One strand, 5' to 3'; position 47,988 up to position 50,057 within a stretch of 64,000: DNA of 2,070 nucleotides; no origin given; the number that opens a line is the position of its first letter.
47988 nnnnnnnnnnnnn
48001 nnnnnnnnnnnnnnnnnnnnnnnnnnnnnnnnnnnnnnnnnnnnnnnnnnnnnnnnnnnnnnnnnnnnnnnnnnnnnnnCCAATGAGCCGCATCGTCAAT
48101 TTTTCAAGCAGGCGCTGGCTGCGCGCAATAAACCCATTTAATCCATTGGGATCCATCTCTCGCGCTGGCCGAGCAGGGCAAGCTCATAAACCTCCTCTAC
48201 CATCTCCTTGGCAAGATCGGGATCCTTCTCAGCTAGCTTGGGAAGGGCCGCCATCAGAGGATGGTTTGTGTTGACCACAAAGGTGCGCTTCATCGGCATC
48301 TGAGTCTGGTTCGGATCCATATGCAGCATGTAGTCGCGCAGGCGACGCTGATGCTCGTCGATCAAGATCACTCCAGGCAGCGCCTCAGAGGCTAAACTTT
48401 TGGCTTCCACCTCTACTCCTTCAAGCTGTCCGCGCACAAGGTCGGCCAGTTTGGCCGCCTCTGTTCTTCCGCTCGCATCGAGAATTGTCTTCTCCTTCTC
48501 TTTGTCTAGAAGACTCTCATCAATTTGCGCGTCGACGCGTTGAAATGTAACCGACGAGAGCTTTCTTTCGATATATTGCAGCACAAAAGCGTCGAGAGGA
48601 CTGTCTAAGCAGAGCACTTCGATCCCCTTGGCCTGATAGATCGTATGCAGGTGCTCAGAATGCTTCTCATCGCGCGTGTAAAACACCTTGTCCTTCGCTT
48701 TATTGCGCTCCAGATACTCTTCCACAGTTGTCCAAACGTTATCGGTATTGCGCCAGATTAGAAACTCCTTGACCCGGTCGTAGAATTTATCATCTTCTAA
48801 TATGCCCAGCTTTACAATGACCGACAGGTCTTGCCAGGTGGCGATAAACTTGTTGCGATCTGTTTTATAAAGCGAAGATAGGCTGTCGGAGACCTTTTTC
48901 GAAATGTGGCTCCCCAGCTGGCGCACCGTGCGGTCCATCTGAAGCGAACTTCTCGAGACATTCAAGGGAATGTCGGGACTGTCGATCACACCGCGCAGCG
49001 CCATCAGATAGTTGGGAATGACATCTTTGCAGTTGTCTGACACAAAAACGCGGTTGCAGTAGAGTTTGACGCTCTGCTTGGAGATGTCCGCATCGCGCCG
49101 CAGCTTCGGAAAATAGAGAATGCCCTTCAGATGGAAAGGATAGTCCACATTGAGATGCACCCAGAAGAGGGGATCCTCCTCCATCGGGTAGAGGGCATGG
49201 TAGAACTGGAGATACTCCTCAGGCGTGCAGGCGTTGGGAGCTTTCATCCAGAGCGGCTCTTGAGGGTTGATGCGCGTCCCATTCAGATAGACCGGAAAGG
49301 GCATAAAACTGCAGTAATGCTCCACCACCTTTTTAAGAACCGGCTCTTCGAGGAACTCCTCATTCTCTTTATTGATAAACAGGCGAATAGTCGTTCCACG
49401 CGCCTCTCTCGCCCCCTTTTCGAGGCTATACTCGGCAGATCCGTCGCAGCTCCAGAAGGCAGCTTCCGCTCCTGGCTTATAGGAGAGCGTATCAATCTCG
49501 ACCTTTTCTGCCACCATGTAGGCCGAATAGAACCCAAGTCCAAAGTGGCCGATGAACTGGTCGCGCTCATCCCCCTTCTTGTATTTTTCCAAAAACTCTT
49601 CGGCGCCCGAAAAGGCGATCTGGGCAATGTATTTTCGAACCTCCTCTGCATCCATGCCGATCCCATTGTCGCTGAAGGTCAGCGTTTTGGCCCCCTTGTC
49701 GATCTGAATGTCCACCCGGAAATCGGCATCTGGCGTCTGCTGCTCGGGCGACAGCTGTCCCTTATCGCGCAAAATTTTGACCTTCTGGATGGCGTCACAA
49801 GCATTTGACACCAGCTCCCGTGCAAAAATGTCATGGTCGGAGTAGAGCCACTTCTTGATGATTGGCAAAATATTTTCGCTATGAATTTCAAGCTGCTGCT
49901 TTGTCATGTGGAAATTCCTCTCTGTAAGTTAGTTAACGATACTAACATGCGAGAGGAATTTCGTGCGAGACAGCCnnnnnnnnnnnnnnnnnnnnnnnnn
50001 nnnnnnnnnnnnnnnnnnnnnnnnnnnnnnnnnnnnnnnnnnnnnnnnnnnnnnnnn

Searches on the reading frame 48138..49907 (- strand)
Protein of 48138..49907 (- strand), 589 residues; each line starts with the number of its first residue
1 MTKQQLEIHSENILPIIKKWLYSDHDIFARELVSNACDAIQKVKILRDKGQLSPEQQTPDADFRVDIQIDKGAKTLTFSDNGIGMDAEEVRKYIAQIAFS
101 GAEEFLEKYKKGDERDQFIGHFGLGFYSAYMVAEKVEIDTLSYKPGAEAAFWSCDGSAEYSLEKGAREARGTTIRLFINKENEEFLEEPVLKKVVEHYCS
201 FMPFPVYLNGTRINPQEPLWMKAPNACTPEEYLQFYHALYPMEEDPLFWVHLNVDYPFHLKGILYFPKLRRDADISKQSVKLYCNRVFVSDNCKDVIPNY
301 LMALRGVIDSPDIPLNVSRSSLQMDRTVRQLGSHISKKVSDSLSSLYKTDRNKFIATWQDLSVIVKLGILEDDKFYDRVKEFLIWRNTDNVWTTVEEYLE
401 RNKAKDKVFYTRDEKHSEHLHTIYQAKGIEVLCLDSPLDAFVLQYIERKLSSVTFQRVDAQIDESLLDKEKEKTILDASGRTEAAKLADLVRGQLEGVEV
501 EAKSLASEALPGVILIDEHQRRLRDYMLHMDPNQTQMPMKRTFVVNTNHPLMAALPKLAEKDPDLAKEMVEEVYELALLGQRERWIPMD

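Call 65: search_protein_families(library=pfam, proteins=[window:48138-49907:-], max_evalue=0.00001)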
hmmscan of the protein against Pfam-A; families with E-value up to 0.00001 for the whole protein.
window:48138-49907:- (589 aa): 3 families
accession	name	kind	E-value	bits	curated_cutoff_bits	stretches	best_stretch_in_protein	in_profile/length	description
PF00183.23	HSP90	-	6.7e-61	207.2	24.4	1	211-579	80-466/518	Hsp90 protein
PF13589.12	HATPase_c_3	-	3.2e-07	30.9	25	1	31-141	9-93/137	Histidine kinase-, DNA gyrase B-, and HSP90-like ATPase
PF02518.31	HATPase_c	-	4.4e-07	30.7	26.4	1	30-179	11-108/111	Histidine kinase-, DNA gyrase B-, and HSP90-like ATPase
